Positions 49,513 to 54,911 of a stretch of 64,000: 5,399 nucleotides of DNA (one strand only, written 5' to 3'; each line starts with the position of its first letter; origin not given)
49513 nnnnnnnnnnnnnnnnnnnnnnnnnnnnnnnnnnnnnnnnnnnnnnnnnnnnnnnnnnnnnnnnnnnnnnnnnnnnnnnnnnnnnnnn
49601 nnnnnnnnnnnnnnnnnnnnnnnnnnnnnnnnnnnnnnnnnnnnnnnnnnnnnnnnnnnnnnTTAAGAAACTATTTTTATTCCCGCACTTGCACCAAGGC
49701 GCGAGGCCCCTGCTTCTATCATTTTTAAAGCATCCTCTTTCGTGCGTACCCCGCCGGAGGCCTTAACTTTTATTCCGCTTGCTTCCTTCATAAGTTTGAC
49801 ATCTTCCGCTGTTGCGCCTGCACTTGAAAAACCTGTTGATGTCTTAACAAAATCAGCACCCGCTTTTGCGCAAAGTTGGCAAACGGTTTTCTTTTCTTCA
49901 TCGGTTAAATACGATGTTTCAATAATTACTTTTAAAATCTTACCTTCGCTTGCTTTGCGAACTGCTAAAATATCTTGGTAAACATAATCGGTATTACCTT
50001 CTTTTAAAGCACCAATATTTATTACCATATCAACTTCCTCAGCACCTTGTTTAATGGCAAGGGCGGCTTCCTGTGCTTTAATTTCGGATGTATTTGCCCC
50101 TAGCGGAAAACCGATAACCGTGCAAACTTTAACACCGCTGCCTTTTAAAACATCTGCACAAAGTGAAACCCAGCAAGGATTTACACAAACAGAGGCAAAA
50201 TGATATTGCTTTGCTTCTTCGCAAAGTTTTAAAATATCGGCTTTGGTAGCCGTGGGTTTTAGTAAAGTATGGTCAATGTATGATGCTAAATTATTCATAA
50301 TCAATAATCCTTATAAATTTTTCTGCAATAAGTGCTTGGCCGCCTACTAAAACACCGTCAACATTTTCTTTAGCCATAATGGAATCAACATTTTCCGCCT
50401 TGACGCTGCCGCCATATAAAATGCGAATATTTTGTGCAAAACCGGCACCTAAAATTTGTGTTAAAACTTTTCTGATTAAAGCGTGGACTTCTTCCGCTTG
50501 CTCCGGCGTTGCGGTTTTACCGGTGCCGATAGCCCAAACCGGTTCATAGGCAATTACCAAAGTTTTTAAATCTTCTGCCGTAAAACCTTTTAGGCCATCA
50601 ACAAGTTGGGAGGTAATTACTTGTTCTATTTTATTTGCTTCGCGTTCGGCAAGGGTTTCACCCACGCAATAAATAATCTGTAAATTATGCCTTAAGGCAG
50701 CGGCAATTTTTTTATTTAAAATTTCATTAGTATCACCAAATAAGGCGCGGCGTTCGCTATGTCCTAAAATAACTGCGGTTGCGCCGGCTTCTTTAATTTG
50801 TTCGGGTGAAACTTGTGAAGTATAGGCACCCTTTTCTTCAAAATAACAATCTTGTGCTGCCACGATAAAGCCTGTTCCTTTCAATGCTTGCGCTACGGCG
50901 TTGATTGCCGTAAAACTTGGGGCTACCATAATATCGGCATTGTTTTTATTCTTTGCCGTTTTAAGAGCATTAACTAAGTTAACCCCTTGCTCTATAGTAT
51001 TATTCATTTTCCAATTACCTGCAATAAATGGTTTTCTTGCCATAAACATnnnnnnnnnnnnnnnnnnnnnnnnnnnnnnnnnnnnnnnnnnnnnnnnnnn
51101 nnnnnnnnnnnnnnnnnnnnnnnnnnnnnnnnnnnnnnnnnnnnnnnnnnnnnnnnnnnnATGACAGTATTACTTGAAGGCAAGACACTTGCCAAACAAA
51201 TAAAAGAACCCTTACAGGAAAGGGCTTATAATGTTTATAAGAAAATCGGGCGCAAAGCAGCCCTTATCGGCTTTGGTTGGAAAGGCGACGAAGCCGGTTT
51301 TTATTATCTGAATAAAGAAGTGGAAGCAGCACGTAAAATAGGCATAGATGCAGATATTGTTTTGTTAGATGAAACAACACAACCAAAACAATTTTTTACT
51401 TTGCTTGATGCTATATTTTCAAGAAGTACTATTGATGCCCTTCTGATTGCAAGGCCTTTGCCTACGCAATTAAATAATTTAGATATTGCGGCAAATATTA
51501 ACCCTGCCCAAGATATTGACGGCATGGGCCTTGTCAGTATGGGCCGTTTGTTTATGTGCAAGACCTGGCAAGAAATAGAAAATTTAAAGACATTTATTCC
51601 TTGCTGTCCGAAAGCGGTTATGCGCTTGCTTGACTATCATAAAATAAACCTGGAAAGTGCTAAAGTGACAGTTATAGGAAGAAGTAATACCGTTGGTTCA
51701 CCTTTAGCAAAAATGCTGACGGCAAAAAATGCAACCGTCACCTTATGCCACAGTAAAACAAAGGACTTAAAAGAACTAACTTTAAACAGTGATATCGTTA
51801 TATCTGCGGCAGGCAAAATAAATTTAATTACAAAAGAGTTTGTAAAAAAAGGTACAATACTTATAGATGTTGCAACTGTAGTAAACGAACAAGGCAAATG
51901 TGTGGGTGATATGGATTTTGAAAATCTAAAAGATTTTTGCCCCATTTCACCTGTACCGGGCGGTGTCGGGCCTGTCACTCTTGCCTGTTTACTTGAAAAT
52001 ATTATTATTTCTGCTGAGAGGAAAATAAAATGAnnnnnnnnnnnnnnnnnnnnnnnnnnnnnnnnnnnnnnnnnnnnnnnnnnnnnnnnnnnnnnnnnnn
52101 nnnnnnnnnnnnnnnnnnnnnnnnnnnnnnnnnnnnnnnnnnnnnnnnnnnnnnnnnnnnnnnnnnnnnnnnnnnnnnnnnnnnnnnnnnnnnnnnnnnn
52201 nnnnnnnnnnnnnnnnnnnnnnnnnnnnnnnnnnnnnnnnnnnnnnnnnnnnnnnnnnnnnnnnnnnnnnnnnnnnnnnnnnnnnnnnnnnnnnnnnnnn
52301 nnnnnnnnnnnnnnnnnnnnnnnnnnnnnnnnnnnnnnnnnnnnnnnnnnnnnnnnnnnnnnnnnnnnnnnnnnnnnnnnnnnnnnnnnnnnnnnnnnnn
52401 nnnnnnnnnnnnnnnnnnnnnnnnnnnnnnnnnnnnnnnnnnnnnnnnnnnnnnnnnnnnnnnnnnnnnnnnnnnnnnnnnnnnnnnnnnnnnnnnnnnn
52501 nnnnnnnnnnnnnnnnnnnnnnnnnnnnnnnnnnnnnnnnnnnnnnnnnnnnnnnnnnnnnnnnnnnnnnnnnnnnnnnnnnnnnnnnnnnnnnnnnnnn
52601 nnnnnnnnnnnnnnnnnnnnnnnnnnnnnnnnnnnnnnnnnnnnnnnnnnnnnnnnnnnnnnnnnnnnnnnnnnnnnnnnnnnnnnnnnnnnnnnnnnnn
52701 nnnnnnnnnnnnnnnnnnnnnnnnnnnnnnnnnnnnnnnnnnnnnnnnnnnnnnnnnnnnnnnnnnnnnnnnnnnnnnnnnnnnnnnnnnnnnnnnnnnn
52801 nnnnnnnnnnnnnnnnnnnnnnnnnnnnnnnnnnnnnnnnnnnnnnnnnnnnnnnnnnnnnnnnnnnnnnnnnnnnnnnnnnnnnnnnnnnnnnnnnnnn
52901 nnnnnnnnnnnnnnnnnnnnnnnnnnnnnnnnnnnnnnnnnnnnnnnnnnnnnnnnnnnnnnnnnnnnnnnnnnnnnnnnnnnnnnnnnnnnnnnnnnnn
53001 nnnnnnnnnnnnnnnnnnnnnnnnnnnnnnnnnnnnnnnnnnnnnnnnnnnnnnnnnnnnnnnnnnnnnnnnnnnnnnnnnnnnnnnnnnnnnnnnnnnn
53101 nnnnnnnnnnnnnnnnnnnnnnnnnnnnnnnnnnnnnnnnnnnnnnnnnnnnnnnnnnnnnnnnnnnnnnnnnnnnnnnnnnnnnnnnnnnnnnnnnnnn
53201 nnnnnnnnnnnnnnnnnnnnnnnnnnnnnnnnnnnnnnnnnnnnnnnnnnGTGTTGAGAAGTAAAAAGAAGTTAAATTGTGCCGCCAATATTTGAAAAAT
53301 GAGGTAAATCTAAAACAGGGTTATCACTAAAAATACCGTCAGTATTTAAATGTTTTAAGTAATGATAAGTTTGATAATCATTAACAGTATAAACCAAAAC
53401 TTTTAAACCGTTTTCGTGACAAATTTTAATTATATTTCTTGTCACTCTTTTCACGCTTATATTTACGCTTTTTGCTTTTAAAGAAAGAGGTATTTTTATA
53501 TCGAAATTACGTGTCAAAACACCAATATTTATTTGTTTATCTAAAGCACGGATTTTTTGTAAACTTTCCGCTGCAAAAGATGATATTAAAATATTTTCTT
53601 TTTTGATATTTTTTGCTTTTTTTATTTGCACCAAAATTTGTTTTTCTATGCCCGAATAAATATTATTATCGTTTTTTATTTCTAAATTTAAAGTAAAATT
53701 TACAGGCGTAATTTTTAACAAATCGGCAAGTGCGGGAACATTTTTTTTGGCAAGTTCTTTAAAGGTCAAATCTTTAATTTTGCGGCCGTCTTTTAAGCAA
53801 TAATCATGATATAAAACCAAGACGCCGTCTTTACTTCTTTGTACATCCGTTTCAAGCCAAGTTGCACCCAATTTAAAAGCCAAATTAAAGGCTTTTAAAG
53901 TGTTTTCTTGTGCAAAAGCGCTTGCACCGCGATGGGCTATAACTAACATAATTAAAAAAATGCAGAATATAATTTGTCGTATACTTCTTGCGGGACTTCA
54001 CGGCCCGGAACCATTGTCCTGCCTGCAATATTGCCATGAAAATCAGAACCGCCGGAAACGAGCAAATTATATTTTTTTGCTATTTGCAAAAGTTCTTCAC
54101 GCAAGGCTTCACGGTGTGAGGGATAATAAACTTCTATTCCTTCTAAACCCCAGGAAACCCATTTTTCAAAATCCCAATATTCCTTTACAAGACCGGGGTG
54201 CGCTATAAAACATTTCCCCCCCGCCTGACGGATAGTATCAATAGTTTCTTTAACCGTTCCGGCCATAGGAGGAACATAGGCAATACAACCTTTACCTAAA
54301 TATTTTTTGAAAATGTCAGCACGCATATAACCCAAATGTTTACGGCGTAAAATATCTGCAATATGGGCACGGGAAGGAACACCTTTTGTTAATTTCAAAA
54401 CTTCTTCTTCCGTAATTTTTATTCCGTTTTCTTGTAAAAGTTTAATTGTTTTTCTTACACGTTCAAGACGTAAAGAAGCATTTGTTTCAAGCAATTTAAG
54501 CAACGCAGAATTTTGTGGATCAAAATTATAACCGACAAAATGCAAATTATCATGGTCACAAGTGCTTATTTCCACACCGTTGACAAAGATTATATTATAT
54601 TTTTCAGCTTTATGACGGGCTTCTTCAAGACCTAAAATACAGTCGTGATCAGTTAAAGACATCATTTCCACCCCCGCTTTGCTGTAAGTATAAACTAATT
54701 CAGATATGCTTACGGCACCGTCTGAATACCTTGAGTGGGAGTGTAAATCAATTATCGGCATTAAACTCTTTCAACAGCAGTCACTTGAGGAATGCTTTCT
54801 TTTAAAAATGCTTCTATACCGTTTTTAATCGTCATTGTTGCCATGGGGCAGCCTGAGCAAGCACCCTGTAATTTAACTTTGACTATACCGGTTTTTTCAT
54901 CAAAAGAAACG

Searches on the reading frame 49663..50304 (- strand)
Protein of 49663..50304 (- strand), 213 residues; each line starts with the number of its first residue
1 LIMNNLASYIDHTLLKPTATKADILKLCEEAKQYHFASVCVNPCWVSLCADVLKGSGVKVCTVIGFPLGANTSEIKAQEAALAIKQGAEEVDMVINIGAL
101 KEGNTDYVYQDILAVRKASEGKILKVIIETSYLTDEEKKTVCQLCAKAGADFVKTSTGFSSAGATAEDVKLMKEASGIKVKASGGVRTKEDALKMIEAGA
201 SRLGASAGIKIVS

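Call 18: search_protein_families(library=pfam, proteins=[window:49663-50304:-], max_evalue=0.0001)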
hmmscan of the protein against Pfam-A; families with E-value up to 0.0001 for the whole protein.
window:49663-50304:- (213 aa): 2 families
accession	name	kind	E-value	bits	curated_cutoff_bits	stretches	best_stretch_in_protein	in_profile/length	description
PF01791.15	DeoC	-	6.7e-22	78.7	23.8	1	9-207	5-218/229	DeoC/LacD family aldolase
PF01180.27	DHO_dh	-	8.2e-05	22.4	27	0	173-205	234-268/291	Dihydroorotate dehydrogenase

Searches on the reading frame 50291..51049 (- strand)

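Call 18: search_protein_families(library=pfam, proteins=[window:50291-51049:-], max_evalue=0.0001)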
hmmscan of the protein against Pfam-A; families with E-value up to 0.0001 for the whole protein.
window:50291-51049:- (252 aa): 1 family
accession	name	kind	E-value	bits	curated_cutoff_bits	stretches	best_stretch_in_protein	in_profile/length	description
PF00121.24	TIM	-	3.6e-91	305.5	20.1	1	7-251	1-244/245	Triosephosphate isomerase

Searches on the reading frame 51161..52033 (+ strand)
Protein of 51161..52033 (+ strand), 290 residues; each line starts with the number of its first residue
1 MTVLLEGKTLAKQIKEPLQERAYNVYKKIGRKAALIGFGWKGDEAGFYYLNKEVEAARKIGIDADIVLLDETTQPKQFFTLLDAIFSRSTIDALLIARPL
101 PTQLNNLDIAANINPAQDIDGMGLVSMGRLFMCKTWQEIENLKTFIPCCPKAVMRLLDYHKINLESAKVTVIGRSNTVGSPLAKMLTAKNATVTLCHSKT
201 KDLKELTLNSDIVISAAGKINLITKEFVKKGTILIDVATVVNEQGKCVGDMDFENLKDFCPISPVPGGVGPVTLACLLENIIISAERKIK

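Call 18: search_protein_families(library=pfam, proteins=[window:51161-52033:+], max_evalue=0.0001)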
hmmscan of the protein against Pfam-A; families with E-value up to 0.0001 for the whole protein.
window:51161-52033:+ (290 aa): 2 families
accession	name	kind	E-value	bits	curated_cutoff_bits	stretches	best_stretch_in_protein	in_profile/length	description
PF02882.25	THF_DHG_CYH_C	-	4.2e-54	182.6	27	1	141-288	11-159/160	Tetrahydrofolate dehydrogenase/cyclohydrolase, NAD(P)-binding domain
PF00763.28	THF_DHG_CYH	-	9.9e-16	58.5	32.8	1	5-120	1-115/115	Tetrahydrofolate dehydrogenase/cyclohydrolase, catalytic domain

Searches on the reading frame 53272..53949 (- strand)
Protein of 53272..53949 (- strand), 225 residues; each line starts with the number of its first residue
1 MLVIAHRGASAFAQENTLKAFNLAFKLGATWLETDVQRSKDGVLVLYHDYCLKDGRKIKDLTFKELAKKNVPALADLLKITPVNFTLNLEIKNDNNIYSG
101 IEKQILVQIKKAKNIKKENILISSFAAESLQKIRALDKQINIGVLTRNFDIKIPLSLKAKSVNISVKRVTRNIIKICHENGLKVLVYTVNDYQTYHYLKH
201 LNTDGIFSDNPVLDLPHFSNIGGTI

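Call 19: search_protein_families(library=pfam, proteins=[window:53272-53949:-], max_evalue=0.0001)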
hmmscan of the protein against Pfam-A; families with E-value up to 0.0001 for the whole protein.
window:53272-53949:- (225 aa): 1 family
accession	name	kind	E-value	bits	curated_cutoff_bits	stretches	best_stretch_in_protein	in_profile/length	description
PF03009.23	GDPD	-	5.2e-38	132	23.6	1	6-212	1-243/244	Glycerophosphoryl diester phosphodiesterase family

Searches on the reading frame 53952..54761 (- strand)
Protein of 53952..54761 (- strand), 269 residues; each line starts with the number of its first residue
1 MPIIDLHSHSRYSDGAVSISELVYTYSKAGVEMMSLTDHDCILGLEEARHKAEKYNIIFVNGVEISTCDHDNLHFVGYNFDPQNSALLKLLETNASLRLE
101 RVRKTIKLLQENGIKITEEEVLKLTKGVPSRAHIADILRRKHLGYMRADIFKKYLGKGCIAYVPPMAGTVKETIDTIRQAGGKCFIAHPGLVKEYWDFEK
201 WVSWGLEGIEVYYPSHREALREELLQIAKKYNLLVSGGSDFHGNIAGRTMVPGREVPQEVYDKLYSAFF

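Call 19: search_protein_families(library=pfam, proteins=[window:53952-54761:-], max_evalue=0.0001)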
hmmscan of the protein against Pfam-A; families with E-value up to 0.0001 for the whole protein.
window:53952-54761:- (269 aa): 1 family
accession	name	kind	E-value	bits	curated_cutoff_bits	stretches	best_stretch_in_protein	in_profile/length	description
PF02811.25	PHP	-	3e-12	47.6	26.4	1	5-169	1-128/164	PHP domain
